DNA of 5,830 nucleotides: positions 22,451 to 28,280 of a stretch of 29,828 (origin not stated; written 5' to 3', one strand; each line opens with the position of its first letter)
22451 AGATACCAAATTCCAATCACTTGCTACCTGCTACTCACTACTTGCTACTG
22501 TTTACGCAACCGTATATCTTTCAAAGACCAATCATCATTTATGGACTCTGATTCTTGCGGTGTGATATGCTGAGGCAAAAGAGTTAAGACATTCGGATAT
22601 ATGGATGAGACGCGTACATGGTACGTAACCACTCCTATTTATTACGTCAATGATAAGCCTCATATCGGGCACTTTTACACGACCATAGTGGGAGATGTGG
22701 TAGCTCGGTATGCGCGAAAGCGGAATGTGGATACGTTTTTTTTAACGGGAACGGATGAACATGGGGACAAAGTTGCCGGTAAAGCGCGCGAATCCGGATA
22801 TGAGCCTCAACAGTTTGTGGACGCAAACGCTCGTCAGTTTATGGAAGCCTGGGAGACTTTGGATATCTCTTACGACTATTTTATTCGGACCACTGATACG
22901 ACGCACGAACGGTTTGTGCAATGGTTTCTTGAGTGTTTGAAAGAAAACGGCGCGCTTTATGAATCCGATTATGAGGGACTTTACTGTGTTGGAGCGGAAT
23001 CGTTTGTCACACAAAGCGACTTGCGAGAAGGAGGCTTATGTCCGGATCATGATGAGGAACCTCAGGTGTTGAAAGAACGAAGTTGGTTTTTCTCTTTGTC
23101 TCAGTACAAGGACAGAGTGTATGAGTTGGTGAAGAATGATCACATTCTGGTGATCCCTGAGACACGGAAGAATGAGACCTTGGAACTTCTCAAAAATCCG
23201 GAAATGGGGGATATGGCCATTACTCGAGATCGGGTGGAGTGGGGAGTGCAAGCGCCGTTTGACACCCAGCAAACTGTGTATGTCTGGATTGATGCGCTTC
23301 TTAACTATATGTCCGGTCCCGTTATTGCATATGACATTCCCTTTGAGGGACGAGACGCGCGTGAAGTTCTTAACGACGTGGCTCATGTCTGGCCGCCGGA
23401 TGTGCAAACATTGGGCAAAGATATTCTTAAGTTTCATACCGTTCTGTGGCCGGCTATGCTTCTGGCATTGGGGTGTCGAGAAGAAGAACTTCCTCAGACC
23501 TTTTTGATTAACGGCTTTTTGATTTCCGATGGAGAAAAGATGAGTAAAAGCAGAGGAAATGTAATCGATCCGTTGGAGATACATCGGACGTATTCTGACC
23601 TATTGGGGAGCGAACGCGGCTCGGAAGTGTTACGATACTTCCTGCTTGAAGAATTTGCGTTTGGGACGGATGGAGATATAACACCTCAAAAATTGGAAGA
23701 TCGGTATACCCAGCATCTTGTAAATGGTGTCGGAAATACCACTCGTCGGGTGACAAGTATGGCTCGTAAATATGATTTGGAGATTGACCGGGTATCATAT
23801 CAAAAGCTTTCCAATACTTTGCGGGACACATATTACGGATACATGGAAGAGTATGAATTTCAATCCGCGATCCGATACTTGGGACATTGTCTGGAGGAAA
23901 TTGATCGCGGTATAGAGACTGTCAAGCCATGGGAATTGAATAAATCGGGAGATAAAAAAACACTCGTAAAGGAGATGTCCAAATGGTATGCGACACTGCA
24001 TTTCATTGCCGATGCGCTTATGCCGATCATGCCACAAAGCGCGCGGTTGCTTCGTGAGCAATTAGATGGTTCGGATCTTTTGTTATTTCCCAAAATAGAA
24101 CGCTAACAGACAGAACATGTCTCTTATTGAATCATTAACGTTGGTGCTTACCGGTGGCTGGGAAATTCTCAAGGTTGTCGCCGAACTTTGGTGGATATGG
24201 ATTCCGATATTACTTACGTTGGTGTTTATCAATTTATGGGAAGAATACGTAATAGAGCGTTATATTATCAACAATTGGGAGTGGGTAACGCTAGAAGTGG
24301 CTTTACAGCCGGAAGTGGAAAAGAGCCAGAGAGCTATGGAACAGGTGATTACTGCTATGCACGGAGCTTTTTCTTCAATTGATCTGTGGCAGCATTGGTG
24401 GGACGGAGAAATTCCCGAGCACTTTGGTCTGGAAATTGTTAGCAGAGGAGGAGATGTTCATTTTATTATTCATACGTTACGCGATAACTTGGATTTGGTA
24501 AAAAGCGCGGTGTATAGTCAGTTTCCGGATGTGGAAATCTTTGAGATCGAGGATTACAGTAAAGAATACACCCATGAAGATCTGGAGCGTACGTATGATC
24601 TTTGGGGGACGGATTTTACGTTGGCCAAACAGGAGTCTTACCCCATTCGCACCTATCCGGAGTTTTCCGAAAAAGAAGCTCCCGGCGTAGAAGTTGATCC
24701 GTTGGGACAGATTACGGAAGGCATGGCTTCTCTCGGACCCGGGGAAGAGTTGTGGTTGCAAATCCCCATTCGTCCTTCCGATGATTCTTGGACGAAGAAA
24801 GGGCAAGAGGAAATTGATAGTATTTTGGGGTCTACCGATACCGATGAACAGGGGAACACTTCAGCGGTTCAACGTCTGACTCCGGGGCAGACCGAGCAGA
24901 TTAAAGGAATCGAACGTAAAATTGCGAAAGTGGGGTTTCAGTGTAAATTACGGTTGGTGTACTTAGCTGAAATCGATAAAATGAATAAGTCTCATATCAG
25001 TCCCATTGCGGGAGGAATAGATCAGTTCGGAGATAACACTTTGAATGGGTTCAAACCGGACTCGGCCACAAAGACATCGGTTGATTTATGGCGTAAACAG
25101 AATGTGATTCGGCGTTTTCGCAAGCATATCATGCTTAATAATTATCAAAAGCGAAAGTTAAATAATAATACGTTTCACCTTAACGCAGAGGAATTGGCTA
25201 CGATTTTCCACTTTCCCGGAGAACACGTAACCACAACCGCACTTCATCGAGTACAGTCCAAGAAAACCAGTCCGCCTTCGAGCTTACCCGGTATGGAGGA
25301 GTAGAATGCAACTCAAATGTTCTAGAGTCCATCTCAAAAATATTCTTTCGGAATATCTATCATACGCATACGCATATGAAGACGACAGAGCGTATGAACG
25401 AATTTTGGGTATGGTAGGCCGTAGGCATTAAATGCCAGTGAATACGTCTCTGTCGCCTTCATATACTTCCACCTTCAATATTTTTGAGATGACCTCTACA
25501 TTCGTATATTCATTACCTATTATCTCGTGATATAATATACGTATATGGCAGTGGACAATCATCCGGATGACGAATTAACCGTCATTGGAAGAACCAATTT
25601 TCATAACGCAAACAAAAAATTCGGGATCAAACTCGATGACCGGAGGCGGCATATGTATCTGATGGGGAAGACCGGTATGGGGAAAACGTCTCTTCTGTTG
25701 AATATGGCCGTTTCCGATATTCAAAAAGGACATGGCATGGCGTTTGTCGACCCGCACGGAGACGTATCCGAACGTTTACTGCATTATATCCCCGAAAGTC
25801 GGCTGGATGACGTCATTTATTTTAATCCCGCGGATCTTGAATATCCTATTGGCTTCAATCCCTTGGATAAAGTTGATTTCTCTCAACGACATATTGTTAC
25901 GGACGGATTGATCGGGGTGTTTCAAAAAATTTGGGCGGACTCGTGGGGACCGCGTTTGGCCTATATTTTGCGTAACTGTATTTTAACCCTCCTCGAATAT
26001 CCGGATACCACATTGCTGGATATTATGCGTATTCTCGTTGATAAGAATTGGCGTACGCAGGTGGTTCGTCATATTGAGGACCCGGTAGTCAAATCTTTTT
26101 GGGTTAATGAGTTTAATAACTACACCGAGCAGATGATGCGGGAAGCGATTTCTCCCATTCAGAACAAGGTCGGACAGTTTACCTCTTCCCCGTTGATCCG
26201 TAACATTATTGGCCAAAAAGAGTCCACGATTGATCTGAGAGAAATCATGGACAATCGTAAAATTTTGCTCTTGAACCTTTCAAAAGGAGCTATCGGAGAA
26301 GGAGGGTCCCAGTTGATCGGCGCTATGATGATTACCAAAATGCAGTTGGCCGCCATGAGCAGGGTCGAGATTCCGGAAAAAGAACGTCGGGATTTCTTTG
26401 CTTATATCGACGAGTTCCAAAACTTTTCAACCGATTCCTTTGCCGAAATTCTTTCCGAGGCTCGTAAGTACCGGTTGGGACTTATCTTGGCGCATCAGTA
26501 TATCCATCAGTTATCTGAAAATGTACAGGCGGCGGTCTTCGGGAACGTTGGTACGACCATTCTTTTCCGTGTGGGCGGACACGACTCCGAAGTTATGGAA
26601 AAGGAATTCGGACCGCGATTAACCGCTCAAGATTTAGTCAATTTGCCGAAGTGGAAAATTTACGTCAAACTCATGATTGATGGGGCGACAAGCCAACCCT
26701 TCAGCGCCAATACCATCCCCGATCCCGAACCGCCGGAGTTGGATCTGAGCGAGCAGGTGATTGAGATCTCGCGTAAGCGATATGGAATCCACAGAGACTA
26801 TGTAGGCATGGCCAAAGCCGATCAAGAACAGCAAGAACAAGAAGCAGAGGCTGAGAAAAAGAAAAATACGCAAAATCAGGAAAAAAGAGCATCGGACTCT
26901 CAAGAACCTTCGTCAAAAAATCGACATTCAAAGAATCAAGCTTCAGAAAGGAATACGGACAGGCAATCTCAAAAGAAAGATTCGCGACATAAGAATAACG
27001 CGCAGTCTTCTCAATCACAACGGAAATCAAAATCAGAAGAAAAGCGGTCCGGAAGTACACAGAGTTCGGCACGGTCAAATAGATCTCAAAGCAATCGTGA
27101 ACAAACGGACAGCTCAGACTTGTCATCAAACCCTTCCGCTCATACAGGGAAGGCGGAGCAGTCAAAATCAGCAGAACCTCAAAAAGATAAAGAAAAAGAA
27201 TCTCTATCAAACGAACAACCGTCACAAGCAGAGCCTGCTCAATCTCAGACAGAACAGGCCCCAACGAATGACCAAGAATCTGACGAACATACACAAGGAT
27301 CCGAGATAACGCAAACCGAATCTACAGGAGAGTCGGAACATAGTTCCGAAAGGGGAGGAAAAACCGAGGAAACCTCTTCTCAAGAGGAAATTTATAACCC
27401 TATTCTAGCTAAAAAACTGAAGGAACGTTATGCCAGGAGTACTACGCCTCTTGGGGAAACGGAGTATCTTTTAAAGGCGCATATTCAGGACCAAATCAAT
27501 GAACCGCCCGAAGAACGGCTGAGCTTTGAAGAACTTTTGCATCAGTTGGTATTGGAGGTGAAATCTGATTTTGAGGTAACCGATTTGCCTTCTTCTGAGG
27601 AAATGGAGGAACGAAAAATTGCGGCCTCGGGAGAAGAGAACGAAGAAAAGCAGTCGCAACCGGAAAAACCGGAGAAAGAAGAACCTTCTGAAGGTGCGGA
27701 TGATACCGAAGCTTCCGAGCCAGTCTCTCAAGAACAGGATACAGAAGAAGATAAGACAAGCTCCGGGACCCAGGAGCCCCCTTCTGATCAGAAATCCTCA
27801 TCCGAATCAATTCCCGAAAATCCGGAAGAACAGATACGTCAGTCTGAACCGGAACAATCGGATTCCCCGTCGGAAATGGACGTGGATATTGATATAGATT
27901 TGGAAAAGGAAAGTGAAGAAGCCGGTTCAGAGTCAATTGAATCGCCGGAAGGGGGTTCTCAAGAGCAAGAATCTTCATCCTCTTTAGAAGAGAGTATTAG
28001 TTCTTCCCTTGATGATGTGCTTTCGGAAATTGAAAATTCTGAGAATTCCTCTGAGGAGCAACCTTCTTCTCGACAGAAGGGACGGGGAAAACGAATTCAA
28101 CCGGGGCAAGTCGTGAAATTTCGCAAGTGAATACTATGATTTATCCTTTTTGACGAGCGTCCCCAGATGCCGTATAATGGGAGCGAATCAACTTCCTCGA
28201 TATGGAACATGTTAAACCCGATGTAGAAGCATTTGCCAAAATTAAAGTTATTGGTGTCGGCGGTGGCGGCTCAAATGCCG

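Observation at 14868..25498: Family of ~170-bp TA-flanked TIR elements carrying a long hairpin with compensatory mutations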

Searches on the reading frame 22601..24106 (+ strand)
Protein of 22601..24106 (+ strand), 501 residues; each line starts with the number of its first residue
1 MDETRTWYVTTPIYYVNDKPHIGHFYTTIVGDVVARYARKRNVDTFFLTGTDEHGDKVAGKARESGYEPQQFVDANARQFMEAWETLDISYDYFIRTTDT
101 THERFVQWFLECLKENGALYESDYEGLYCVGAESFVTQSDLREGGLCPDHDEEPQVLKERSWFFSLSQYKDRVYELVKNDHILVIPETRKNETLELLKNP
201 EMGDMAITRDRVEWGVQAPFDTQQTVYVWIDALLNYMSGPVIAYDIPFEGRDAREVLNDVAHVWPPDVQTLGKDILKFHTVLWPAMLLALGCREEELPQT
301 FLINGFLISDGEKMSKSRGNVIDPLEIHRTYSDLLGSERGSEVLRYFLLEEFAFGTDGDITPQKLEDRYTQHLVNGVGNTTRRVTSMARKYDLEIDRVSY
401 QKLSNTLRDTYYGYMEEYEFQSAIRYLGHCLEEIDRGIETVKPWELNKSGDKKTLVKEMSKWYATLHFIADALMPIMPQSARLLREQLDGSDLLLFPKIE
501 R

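Call 13: search_protein_families(library=pfam, proteins=[window:22601-24106:+])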
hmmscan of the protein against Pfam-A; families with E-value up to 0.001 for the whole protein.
window:22601-24106:+ (501 aa): 4 families
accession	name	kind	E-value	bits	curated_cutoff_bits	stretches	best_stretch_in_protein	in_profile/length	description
PF09334.17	tRNA-synt_1g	-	8.5e-88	295.2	20.1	2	151-384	173-390/391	tRNA synthetases class I (M)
PF00133.28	tRNA-synt_1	-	6.1e-23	81.7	22.7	2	5-220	23-245/414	tRNA synthetases class I (I, L, M and V)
PF01406.26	tRNA-synt_1e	-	6.3e-13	49.2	27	1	6-125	11-127/301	tRNA synthetases class I (C) catalytic domain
PF08264.19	Anticodon_1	-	0.00077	19.8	25.1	0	402-480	7-82/148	Anticodon-binding domain of tRNA ligase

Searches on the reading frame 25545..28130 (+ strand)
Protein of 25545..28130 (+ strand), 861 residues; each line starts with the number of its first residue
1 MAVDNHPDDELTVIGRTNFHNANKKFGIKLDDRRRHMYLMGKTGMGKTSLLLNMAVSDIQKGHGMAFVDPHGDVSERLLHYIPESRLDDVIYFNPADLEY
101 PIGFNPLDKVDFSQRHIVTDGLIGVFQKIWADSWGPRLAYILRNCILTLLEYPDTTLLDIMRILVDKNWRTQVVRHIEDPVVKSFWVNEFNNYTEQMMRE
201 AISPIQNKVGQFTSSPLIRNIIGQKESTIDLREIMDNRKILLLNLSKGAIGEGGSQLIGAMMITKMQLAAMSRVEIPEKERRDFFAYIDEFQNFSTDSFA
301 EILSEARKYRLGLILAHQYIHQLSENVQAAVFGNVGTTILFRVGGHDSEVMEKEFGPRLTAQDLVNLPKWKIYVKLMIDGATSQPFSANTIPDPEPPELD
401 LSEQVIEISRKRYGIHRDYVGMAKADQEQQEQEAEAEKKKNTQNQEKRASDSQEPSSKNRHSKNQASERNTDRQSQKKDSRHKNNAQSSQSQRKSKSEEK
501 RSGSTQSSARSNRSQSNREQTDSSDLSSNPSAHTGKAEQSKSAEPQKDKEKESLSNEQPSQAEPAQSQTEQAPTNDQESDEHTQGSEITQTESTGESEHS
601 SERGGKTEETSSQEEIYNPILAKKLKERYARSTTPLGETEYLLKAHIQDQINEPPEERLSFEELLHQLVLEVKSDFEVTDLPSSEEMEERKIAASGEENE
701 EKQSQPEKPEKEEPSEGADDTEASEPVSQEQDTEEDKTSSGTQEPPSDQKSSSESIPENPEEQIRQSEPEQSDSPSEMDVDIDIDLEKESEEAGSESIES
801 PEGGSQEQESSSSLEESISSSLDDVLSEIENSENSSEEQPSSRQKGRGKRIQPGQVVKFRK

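Call 13: search_protein_families(library=pfam, proteins=[window:25545-28130:+])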
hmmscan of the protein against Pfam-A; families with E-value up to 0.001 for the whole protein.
window:25545-28130:+ (861 aa): 2 families
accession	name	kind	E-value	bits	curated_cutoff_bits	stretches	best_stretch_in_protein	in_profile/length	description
PF10412.15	TrwB_AAD_bind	-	3.2e-08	33.3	20.5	1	31-356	12-324/387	Type IV secretion-system coupling protein DNA-binding domain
PF13401.12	AAA_22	-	0.00018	22.3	27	0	33-74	4-45/130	AAA domain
